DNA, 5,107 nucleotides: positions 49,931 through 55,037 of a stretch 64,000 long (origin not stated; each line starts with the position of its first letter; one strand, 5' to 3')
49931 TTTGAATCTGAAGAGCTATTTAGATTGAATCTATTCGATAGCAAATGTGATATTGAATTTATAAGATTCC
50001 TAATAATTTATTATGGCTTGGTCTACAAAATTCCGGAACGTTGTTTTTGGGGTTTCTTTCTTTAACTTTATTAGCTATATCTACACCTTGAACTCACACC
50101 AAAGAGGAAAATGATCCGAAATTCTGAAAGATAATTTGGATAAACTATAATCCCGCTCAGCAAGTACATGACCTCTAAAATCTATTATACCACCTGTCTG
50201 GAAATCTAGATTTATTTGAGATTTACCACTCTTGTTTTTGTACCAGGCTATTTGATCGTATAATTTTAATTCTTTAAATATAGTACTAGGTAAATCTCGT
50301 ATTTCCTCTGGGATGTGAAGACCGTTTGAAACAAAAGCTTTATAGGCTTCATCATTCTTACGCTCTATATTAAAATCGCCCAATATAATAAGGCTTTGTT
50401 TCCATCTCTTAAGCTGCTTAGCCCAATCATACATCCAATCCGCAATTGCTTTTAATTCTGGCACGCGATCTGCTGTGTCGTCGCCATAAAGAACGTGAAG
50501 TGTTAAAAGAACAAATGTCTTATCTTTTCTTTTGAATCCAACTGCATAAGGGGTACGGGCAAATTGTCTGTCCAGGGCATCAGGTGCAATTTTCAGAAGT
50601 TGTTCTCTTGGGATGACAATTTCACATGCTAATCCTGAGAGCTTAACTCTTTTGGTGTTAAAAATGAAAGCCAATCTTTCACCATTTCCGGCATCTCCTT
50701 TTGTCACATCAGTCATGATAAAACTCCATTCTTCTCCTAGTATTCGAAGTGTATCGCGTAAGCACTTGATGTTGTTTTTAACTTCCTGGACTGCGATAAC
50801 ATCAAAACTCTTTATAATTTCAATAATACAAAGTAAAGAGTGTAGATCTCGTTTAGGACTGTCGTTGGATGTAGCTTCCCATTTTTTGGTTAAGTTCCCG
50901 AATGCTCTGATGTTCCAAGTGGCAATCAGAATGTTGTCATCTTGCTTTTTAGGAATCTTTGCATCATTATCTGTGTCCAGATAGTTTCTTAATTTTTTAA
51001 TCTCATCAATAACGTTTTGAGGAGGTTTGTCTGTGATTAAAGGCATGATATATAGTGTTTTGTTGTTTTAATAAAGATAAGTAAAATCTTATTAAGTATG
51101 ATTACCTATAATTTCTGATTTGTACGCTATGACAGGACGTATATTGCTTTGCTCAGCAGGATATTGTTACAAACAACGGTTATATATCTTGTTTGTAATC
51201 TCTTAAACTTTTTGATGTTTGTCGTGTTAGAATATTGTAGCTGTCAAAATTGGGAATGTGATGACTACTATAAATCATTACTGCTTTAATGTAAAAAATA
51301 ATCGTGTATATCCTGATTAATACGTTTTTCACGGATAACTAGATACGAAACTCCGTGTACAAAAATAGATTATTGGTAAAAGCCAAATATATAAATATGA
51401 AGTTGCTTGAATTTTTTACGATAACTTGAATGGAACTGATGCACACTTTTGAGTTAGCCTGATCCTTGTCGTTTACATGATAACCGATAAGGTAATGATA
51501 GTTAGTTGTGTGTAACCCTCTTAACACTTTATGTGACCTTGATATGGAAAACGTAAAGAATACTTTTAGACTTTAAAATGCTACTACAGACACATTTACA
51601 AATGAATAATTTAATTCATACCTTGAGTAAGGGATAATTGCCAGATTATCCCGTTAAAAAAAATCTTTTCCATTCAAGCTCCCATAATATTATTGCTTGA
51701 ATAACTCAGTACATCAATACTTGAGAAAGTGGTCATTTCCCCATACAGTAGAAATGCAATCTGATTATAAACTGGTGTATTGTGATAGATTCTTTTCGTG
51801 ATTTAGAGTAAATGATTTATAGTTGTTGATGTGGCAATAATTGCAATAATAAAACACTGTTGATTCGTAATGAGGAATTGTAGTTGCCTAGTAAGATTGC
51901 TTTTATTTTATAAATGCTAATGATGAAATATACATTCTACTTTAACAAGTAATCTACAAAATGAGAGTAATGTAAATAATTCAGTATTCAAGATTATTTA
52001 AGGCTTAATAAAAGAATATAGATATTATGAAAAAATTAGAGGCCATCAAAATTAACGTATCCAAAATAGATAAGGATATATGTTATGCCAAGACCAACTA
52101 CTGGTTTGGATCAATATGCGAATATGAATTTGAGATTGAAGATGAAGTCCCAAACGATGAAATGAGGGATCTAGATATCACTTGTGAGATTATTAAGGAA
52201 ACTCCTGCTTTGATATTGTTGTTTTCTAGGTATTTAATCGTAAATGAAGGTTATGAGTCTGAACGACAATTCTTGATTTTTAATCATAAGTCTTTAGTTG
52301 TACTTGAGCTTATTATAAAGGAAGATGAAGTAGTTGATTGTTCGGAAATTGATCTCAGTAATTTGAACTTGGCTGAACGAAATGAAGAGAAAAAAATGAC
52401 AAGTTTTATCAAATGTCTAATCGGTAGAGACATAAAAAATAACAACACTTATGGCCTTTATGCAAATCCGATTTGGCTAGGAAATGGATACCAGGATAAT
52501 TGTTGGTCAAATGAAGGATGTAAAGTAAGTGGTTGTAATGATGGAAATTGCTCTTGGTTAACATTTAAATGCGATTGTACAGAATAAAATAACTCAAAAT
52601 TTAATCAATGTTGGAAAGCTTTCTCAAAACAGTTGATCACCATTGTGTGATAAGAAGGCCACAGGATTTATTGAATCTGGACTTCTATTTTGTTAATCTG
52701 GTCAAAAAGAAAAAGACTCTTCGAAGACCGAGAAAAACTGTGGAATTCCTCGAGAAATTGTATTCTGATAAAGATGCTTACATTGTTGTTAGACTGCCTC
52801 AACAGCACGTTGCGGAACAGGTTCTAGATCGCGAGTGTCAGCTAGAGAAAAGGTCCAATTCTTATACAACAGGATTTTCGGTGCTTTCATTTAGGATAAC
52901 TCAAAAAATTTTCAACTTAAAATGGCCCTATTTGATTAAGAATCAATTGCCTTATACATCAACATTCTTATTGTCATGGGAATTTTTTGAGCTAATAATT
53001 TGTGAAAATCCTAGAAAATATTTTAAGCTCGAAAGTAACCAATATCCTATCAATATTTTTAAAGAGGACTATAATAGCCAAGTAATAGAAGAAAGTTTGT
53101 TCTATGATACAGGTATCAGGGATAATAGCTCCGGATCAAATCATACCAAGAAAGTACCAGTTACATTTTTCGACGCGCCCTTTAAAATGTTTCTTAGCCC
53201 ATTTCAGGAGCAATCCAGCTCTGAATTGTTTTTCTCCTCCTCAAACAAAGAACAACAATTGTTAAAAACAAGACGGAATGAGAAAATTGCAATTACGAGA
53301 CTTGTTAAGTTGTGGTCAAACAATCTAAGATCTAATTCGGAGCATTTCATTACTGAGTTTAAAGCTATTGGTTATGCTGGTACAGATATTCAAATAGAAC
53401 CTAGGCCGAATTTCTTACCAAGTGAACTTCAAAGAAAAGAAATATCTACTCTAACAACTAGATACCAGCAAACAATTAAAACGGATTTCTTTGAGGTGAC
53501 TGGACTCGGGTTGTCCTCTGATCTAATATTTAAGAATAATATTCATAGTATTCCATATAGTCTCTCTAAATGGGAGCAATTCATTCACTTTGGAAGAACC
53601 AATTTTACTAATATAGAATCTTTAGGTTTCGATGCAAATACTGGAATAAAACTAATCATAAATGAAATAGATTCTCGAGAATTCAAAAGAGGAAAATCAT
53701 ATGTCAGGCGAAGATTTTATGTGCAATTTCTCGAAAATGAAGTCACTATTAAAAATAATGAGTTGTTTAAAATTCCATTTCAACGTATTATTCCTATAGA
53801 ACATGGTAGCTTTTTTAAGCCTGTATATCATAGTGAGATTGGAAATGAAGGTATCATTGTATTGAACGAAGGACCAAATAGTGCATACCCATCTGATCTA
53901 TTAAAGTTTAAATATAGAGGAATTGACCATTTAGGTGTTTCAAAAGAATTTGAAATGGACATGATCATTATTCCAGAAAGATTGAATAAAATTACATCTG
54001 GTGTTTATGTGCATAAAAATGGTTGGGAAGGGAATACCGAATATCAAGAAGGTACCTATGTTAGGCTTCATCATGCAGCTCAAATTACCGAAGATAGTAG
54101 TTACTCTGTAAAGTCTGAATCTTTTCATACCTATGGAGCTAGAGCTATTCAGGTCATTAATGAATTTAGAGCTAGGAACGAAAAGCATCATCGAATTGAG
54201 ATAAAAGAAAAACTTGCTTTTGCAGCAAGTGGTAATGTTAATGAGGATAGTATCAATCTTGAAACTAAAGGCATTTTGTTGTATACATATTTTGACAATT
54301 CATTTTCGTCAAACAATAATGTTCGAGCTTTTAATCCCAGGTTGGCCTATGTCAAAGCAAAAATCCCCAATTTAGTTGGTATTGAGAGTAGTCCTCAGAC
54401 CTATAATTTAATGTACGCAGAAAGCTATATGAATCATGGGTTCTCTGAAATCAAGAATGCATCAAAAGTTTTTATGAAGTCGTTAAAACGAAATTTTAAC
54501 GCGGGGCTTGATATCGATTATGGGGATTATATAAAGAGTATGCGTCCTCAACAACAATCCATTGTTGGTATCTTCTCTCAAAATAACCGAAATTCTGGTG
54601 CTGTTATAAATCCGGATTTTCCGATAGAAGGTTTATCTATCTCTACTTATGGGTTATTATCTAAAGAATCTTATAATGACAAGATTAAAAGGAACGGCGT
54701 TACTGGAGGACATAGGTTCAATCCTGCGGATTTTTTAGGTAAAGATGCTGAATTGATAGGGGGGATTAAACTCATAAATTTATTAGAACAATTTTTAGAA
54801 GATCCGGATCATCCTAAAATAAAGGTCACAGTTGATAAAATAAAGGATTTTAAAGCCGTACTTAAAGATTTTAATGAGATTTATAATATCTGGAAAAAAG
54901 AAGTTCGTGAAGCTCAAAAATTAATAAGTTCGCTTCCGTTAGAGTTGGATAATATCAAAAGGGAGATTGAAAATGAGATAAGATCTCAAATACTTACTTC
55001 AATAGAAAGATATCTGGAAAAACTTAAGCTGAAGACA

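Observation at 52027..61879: AT-rich three-gene cluster encoding a Cys-rich small protein and two giant (1655 aa and ~1430 aa) motif-less proteins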

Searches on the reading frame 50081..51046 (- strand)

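Call 9: search_protein_families(library=pfam, proteins=[window:50081-51046:-], max_evalue=0.001)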
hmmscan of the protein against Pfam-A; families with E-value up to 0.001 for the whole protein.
window:50081-51046:- (321 aa): 1 family
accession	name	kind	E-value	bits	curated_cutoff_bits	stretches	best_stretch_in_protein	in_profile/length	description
PF03372.29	Exo_endo_phos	-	3.8e-07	30.5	24.5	1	42-227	1-156/225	Endonuclease/Exonuclease/phosphatase family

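Call 35: search_protein_families(library=padloc, proteins=[window:50081-51046:-], max_evalue=0.01)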
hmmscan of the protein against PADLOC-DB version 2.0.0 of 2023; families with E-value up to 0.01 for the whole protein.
window:50081-51046:- (321 aa): 0 families

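Call 37: search_protein_families(library=ncbifam, proteins=[window:50081-51046:-], max_evalue=0.01)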
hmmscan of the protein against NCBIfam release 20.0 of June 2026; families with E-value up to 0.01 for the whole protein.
window:50081-51046:- (321 aa): 2 families
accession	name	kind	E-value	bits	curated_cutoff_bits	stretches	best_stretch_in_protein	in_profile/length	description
NF045851.1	mem_nucl_MnuA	subfamily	2.4e-13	50.8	185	1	41-184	1-148/317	MnuA family membrane nuclease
NF033681.1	ExeM_NucH_DNase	subfamily_domain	7.9e-05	21.7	300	1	81-226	287-445/546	ExeM/NucH family extracellular endonuclease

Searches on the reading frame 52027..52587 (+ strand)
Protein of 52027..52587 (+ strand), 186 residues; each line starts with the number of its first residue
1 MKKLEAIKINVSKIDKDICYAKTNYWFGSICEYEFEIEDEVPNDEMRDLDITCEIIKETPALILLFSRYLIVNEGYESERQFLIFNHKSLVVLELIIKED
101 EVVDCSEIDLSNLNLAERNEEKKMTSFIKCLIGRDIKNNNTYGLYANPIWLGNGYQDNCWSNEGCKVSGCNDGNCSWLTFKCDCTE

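Call 5: search_protein_families(library=pfam, proteins=[window:52027-52587:+], max_evalue=1)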
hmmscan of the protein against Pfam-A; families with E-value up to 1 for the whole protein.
window:52027-52587:+ (186 aa): 0 families
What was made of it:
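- Closest known: Trimeric autotransporter adhesins. Different: No Sec signal and no YadA-anchor or autotransporter Pfam match (call 5).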

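Call 6: search_protein_families(library=padloc, proteins=[window:52027-52587:+], max_evalue=1)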
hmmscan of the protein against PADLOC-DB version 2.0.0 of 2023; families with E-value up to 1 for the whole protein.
window:52027-52587:+ (186 aa): 0 families

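Call 7: search_protein_families(library=ncbifam, proteins=[window:52027-52587:+], max_evalue=1)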
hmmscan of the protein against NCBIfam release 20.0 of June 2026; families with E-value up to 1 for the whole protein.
window:52027-52587:+ (186 aa): 0 families

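Call 68: find_related_loci(query=window:52027-52587:+, collection=metagenome_contigs, flank=8000)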
Query window:52027-52587:+ (186 aa) in metagenome_contigs; peptide patterns used: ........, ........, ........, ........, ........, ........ (x = any residue, [..] = any of these).
173 stretches matched a pattern, but none encodes a relative of the query by tblastn (E <= 1e-3).

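Call 69: search_dna_similar(query=window:52027-52587:+, collection=phages, mode=protein, max_evalue=0.01)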
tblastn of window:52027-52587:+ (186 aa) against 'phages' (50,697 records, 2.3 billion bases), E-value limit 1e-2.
No match.
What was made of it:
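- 52027..52587 (+): Gene A: a 186-aa protein with 11 Cys, 6 of them in the last 28 residues (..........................). It has no signal peptide or TM segment. It is a lineage-specific ORFan and not part of the conserved module. No relative in metagenome or phage collections (calls 68, 69).
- Tried and rejected: Gene A found nothing in metagenome contigs or phages (calls 68, 69).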

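Call 75: search_protein_families(library=phrogs, proteins=[window:52027-52587:+], max_evalue=0.01)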
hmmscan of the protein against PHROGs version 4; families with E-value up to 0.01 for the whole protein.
window:52027-52587:+ (186 aa): 0 families
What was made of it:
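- Checked: Pfam, PADLOC, NCBIfam and PHROGs give nothing significant (calls 5-7, 75).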

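Call 77: search_solved_structures(query=window:52027-52587:+, max_evalue=5)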
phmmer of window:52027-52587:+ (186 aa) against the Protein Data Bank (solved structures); distinct sequences matched with E-value up to 5: 4.
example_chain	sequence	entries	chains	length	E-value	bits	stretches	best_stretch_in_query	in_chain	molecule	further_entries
4lua_A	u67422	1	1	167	0.37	13.9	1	70-160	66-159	N-acetyltransferase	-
6g8u_A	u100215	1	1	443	0.95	12.6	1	132-155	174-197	Light chain of botulinum neurotoxin X (res. 2-427)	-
6f47_A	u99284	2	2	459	1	12.5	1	132-155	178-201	Catalytic domain of botulinum neurotoxin X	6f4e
6moi_A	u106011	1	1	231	1.7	11.7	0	88-157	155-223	Dimeric DARPing CCR5 (C_angle_R5)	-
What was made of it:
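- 52027..52587 (+): No hit in Pfam, PADLOC, NCBIfam, PHROGs or PDB (calls 5-7, 75, 77).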

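Call 78: list_cluster_members(proteins=[window:52027-52584:+, P0001, P0006, P0009, P0010, P0012])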
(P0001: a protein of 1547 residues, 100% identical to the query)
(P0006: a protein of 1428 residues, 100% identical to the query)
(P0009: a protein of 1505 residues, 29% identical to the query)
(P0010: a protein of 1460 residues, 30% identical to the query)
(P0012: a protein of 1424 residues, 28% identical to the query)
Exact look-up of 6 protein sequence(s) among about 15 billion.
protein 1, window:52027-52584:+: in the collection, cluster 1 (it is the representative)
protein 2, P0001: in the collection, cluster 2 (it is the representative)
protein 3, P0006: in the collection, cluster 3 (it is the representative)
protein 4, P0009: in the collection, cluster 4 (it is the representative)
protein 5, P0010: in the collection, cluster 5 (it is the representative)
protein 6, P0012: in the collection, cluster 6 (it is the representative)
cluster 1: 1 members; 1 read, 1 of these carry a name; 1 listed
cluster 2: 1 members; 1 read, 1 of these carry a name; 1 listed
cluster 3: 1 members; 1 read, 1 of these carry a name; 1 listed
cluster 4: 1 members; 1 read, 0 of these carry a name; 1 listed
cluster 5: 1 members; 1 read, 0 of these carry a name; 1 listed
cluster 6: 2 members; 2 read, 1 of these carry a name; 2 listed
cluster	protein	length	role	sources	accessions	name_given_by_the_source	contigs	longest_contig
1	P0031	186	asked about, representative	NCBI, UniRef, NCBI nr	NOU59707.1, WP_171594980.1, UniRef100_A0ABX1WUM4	hypothetical protein [Marinifilum caeruleilacunae] | Uncharacterized protein n=1 Tax=Marinifilum caeruleilacunae TaxID=2499076 ...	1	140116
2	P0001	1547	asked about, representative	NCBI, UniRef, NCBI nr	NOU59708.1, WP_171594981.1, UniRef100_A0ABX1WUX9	hypothetical protein [Marinifilum caeruleilacunae] | Uncharacterized protein n=1 Tax=Marinifilum caeruleilacunae TaxID=2499076 ...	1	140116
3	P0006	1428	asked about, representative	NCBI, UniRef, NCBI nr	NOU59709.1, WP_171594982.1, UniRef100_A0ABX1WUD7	hypothetical protein [Marinifilum caeruleilacunae] | Uncharacterized protein n=1 Tax=Marinifilum caeruleilacunae TaxID=2499076 ...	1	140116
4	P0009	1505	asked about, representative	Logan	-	-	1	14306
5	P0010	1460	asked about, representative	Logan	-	-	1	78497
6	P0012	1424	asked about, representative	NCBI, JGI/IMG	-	hypothetical protein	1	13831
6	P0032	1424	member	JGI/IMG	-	-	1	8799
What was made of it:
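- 52027..52587 (+): Singleton cluster WP_171594980.1, annotated 'hypothetical protein', Marinifilum caeruleilacunae (call 78).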

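Call 80: find_encoding_contigs(protein=window:52027-52587:+, flank=10000, max_places=2)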
Protein window:52027-52587:+ (186 aa): no gene with exactly this product is on record in the collection.

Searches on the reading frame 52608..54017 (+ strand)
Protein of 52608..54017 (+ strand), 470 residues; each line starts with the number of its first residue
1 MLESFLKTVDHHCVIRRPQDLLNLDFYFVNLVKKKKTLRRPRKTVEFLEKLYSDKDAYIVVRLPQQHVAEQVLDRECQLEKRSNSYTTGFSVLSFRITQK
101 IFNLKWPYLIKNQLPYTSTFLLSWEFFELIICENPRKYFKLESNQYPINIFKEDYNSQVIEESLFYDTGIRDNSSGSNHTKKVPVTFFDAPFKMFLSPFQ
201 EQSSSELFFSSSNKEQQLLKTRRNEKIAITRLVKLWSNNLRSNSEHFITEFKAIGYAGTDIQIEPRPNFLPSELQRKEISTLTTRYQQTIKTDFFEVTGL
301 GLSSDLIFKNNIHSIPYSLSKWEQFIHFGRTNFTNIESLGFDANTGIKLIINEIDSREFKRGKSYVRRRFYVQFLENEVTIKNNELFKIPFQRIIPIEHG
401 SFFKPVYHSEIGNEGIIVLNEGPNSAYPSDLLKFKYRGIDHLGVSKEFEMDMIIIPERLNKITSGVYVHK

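Call 128: search_solved_structures(query=A9, max_evalue=10)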
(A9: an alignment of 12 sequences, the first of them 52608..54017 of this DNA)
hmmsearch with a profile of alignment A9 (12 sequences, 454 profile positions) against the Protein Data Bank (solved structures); distinct sequences matched with E-value up to 10: 0.
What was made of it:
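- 52608..54017 (+): B N-terminal conserved domain (residues 1-470), with motifs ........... and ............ It is beta-rich, and the fold is not resolved. The profile has no PDB hit (call 128).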

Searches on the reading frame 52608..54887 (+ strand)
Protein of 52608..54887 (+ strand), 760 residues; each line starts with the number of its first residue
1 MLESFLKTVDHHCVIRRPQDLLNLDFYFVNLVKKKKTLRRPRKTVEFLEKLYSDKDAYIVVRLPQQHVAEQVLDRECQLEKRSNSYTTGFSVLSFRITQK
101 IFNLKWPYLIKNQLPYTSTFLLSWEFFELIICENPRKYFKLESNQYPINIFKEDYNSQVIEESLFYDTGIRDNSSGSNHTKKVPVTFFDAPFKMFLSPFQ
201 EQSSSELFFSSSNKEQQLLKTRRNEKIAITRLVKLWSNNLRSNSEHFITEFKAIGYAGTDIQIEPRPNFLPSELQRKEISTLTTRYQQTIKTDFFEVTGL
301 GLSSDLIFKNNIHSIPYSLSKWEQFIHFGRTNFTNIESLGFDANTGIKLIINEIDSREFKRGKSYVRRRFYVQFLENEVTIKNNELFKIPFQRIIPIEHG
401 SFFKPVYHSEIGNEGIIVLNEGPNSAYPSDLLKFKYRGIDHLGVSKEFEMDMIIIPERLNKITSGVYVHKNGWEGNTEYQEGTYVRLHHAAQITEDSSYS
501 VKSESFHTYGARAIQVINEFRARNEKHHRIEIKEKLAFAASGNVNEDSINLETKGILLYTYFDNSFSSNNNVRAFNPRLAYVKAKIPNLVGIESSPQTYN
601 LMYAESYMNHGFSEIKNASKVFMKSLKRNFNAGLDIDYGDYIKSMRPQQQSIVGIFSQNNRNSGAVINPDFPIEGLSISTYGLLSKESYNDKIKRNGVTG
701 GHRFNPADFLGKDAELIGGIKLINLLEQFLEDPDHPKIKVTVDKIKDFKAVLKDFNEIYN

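Call 55: predict_structure(alignment_id=A4)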
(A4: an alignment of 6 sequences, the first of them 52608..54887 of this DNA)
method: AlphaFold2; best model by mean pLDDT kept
length: 760 residues; sequences in the alignment: 6
mean_pLDDT: 41.6   pTM: 0.40
mean pLDDT of the five models: 41.6, 41.2, 37.6, 37.4, 36.3
residues with pLDDT >= 90: 0; 70-90: 48; 50-70: 185; < 50: 527
segments of 3 or more residues with pLDDT < 50: 1-9, 17-22, 64-92, 131-141, 168-172, 174-180, 183-269, 292-302, 314-316, 359-365, 383-389, 398-431, 458-760
pLDDT, mean of each block of 10 residues (from residue 1): 37 53 61 74 74 71 40 23 25 62 59 70 58 42 51 54 53 45 45 27 23 22 27 27 25 27 36 57 59 45 57 56 59 65 64 57 48 65 49 60 33 36 34 68 74 52 35 38 34 40 40 41 31 24 23 23 27 25 28 28 27 31 30 25 20 20 21 22 33 39 32 33 41 38 35 29
secondary structure, 60 per line:
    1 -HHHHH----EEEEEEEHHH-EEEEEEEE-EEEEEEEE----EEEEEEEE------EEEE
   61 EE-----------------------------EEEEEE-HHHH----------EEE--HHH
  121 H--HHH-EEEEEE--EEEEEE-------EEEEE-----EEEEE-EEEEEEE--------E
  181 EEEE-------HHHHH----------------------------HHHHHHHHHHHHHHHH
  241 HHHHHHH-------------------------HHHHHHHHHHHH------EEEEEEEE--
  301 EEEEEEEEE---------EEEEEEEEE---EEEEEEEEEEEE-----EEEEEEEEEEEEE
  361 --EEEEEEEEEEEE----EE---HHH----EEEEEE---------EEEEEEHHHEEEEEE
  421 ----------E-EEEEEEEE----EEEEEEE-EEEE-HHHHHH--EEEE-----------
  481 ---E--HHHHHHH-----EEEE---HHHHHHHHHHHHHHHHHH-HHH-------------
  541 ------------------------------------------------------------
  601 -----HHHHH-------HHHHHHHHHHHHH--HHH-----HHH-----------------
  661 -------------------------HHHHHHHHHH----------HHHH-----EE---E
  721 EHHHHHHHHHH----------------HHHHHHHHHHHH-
elements in order (helices of 4 or more, strands of 3 or more residues): H2-6 E11-17 E22-29 E31-38 E43-50 E57-62 E92-97 H99-102 E113-115 H118-121 E128-133 E136-141 E149-153 E159-163 E165-171 E180-184 H192-196 H225-247 H273-284 E291-298 E301-309 E319-327 E331-342 E348-360 E363-374 E391-396 E406-411 E415-420 E433-440 E445-451 E453-456 H458-463 E466-469 H487-493 E499-502 H506-523 H606-610 H618-630 H686-695 H706-709 H722-731 H748-759
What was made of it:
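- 52608..54017 (+): The AlphaFold model has low confidence (pLDDT 41.6, call 55).
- Tried and rejected: The AlphaFold model of B residues 1-760 was too poor to use (pLDDT 41.6, call 55).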
